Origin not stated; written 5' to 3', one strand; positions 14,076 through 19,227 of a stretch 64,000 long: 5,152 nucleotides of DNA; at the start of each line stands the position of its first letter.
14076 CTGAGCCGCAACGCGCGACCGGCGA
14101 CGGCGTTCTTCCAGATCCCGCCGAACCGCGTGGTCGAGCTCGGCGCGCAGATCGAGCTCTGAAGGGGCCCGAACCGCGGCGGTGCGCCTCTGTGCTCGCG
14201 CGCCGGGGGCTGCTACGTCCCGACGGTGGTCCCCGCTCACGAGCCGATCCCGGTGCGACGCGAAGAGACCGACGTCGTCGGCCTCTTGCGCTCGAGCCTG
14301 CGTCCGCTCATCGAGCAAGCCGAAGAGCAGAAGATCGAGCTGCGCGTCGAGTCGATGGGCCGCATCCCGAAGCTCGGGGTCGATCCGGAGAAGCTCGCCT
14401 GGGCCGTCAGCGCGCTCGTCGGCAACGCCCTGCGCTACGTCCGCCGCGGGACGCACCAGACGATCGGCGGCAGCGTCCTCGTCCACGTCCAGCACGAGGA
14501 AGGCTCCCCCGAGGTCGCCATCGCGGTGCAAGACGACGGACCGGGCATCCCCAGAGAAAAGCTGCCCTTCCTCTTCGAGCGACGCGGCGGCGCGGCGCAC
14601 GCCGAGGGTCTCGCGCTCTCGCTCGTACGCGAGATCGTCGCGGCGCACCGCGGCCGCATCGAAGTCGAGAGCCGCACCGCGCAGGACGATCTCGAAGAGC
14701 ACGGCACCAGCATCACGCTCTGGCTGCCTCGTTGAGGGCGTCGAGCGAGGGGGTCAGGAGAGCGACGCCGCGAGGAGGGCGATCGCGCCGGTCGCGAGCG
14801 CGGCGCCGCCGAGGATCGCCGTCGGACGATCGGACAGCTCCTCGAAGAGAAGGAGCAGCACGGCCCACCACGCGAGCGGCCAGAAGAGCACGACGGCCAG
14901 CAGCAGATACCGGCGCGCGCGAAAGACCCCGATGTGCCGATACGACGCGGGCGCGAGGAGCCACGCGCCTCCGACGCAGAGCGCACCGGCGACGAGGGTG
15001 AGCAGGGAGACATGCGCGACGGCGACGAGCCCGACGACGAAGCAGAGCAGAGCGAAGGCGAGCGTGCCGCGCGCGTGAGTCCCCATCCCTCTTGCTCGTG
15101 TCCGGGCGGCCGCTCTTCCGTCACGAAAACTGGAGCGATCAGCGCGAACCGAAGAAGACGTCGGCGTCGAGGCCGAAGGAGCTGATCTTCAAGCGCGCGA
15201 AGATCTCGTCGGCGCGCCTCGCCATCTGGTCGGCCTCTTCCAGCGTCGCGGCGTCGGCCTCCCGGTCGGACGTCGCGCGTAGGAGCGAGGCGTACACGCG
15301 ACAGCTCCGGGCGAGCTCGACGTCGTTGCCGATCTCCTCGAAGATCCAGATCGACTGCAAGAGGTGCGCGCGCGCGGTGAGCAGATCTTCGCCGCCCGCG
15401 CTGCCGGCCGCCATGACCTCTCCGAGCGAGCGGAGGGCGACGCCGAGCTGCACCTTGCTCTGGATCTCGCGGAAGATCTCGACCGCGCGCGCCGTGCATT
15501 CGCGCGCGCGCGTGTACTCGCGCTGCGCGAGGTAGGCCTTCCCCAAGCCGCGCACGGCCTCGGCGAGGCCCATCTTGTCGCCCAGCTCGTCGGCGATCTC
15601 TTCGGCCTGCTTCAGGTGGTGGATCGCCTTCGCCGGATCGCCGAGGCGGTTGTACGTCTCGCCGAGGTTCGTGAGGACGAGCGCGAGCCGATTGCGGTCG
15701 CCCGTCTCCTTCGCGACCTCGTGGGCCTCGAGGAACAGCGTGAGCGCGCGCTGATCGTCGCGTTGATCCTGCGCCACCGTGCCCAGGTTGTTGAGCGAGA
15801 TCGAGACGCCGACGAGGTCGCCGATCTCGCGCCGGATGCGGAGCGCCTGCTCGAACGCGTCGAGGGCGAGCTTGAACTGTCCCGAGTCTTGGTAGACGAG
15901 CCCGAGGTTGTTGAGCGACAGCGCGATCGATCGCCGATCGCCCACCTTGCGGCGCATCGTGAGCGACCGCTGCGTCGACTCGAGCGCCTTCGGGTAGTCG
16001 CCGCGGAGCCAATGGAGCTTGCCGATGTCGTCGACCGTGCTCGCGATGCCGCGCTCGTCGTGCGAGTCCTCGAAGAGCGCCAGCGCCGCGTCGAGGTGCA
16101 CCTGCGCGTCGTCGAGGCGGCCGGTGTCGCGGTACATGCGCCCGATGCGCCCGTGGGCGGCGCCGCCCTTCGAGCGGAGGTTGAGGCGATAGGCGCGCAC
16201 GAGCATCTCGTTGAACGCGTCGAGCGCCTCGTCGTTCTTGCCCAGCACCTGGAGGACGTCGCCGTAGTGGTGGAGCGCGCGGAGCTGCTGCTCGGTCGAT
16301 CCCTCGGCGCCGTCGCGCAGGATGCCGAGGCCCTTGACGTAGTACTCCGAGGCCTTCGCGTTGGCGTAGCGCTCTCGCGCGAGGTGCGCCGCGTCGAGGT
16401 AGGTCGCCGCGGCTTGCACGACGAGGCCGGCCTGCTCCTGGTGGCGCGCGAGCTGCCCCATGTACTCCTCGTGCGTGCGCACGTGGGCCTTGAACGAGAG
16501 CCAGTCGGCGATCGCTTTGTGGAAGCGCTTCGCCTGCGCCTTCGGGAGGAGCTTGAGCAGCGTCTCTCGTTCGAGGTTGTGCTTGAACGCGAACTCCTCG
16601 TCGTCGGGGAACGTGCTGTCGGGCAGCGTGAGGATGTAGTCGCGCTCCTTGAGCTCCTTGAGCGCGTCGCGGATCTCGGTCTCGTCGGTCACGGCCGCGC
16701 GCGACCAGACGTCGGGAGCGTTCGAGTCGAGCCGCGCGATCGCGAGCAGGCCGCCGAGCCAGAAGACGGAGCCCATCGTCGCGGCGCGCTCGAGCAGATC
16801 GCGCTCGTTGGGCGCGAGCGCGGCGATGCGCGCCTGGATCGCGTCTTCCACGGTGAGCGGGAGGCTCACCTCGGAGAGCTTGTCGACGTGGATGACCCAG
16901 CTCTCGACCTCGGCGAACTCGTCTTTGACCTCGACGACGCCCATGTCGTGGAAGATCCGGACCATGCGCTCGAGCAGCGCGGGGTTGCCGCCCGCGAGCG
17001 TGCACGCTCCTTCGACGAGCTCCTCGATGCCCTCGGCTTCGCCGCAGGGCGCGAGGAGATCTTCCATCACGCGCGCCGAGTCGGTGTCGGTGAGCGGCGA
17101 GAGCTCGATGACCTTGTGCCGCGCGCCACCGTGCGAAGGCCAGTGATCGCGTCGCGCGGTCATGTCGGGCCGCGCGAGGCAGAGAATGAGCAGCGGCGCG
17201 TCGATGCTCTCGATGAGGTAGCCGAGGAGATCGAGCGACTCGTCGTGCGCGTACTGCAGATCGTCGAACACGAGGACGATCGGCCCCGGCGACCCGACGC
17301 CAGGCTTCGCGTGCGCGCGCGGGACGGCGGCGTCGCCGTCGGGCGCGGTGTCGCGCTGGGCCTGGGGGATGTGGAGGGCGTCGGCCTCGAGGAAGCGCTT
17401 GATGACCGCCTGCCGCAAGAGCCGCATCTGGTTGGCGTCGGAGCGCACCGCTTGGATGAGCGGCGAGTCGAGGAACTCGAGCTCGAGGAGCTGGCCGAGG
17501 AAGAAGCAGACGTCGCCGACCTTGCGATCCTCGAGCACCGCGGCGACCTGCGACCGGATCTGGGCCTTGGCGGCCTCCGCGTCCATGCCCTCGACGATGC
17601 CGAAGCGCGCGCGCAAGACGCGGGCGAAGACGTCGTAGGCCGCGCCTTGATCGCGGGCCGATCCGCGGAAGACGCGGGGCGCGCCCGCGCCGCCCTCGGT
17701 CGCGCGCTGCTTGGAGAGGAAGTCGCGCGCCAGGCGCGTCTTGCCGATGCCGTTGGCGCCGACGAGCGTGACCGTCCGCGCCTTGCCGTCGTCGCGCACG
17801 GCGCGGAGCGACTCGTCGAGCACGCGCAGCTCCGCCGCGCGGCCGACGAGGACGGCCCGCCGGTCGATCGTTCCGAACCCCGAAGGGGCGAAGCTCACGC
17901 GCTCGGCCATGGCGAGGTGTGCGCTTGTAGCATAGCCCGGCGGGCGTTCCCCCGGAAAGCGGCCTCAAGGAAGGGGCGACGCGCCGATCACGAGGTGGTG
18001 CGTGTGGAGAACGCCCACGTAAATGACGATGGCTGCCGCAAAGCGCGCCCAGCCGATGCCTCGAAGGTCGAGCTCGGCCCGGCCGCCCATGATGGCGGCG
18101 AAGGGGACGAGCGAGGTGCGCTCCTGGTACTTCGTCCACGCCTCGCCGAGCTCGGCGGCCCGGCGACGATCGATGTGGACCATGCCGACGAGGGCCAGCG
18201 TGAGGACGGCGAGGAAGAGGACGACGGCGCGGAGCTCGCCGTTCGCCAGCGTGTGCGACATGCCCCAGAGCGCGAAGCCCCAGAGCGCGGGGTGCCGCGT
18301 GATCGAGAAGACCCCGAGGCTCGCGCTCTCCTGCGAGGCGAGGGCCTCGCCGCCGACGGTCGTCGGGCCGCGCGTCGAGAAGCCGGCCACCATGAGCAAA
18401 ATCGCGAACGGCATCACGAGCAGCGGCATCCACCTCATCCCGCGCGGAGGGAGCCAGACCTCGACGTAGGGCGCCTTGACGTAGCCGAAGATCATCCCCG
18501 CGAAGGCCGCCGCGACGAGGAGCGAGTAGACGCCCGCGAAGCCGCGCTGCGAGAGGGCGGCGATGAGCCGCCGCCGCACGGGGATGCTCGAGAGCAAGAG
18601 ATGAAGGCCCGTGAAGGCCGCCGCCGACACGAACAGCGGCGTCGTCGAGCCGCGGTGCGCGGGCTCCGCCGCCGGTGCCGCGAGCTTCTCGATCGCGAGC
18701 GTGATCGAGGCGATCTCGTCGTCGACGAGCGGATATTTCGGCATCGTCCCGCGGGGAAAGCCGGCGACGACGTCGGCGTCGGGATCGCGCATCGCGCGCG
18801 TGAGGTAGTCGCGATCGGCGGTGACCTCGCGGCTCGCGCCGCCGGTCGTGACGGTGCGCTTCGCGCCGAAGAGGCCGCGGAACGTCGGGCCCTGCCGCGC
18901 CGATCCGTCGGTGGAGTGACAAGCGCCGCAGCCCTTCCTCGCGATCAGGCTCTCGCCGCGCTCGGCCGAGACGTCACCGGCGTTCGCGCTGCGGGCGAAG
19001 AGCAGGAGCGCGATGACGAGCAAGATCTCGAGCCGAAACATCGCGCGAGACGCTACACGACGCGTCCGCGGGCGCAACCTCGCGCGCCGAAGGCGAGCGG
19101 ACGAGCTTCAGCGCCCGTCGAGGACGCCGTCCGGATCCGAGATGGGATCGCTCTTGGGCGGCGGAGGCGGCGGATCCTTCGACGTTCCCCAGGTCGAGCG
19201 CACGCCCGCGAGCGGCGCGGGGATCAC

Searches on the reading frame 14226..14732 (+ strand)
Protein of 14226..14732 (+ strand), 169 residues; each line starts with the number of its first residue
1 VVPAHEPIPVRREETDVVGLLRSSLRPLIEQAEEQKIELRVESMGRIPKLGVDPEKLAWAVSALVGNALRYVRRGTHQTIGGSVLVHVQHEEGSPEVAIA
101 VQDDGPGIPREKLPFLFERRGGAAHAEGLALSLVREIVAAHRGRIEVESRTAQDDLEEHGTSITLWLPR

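Call 67: search_protein_families(library=pfam, proteins=[window:14226-14732:+], max_evalue=0.00001)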
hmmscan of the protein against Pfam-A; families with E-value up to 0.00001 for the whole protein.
window:14226-14732:+ (169 aa): 1 family
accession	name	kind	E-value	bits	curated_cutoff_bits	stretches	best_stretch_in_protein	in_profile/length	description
PF02518.31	HATPase_c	-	4.4e-19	69.4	26.4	1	53-168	2-108/111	Histidine kinase-, DNA gyrase B-, and HSP90-like ATPase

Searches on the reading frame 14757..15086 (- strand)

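Call 67: search_protein_families(library=pfam, proteins=[window:14757-15086:-], max_evalue=0.00001)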
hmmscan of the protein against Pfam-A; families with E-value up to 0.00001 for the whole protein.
window:14757-15086:- (110 aa): 0 families

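Call 74: search_protein_families(library=pfam, proteins=[window:14757-15086:-], max_evalue=1)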
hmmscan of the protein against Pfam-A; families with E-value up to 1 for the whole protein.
window:14757-15086:- (110 aa): 2 families
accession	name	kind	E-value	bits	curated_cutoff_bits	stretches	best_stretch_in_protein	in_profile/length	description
PF25193.1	DPC1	-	0.36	12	27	0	87-106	7-26/65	Diatom pyrenoid component 1 motif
PF15159.11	PIG-Y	-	0.76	11.1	25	0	9-77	5-58/69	Phosphatidylinositol N-acetylglucosaminyltransferase subunit Y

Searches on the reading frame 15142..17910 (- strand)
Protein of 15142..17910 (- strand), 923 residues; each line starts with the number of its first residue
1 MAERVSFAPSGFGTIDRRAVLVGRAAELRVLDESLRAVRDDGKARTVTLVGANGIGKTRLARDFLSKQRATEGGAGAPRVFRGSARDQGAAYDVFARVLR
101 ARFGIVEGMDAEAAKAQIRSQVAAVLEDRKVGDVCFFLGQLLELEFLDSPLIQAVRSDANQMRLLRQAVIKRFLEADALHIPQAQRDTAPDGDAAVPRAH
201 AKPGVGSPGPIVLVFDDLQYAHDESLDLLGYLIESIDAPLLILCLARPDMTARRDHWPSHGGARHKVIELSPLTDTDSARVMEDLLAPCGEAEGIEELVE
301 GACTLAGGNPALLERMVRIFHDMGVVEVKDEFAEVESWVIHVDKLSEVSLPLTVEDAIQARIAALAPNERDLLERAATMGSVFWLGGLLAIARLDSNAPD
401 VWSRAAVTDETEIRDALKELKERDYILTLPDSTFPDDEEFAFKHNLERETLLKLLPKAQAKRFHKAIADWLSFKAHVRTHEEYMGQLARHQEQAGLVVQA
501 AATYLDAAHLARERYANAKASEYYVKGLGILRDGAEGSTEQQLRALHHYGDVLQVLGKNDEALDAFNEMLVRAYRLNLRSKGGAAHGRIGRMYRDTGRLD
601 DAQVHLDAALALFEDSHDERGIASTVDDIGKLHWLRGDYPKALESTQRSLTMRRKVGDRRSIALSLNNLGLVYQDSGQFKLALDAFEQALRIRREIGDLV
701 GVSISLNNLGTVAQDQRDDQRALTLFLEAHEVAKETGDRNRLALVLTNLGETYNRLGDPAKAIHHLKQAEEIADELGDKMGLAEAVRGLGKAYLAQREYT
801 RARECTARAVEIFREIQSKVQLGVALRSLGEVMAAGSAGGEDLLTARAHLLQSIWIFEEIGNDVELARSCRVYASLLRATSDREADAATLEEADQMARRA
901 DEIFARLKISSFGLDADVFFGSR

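Call 67: search_protein_families(library=pfam, proteins=[window:15142-17910:-], max_evalue=0.00001)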
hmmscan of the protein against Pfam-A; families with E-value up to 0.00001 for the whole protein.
window:15142-17910:- (923 aa): 13 families
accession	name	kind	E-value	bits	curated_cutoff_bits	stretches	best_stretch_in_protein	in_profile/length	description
PF13424.12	TPR_12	-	1.5e-49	166.5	30.1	4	704-774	4-76/77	Tetratricopeptide repeat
PF00515.34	TPR_1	-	1.3e-29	101.2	27.8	1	663-693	1-31/34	Tetratricopeptide repeat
PF07719.23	TPR_2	-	7e-26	88.6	27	0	663-693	1-31/34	Tetratricopeptide repeat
PF13374.12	TPR_10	-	3.8e-22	78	27.5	1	663-696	2-35/42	Tetratricopeptide repeat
PF13181.12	TPR_8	-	2e-16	59.1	25.7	0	665-694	3-32/34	Tetratricopeptide repeat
PF13191.12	AAA_16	-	3.9e-15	57.2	32.6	1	21-242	2-166/167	AAA ATPase domain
PF13176.12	TPR_7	-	2.8e-12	46.1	27.9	0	665-698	1-34/36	Tetratricopeptide repeat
PF17874.7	TPR_MalT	-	5.2e-11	42.8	45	1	592-695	10-112/336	MalT-like TPR region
PF24885.1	TPR_NPHP3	-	1.7e-07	31.3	100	0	615-694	91-172/239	Nephrocystin-3 TPR domain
PF12862.13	ANAPC5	-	8.6e-07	29.4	23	0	633-707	8-82/91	Anaphase-promoting complex subunit 5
PF14938.12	SNAP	-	1.6e-06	28.3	25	0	719-821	51-153/282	Soluble NSF attachment protein, SNAP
PF13414.12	TPR_11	-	1.9e-06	27.9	26.8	0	670-693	1-24/42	TPR repeat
PF13428.12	TPR_14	-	5e-06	27.1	23.5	0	589-617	7-35/44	Tetratricopeptide repeat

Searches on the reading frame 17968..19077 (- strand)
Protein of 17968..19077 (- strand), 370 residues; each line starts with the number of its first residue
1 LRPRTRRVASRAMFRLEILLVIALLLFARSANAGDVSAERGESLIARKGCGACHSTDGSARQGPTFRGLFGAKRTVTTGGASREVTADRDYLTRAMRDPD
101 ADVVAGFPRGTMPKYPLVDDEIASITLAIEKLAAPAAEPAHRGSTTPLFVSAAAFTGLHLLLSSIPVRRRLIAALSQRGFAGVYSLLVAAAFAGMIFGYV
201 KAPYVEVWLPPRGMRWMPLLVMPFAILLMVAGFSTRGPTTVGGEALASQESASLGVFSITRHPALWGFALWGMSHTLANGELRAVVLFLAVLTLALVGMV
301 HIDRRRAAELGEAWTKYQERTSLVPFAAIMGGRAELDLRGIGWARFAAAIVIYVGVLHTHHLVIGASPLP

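Call 67: search_protein_families(library=pfam, proteins=[window:17968-19077:-], max_evalue=0.00001)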
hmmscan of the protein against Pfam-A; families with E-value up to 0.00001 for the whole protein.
window:17968-19077:- (370 aa): 1 family
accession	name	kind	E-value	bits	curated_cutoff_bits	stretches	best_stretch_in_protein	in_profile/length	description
PF07298.16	NnrU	-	4.5e-44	150.8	24.7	1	148-368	2-188/188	NnrU protein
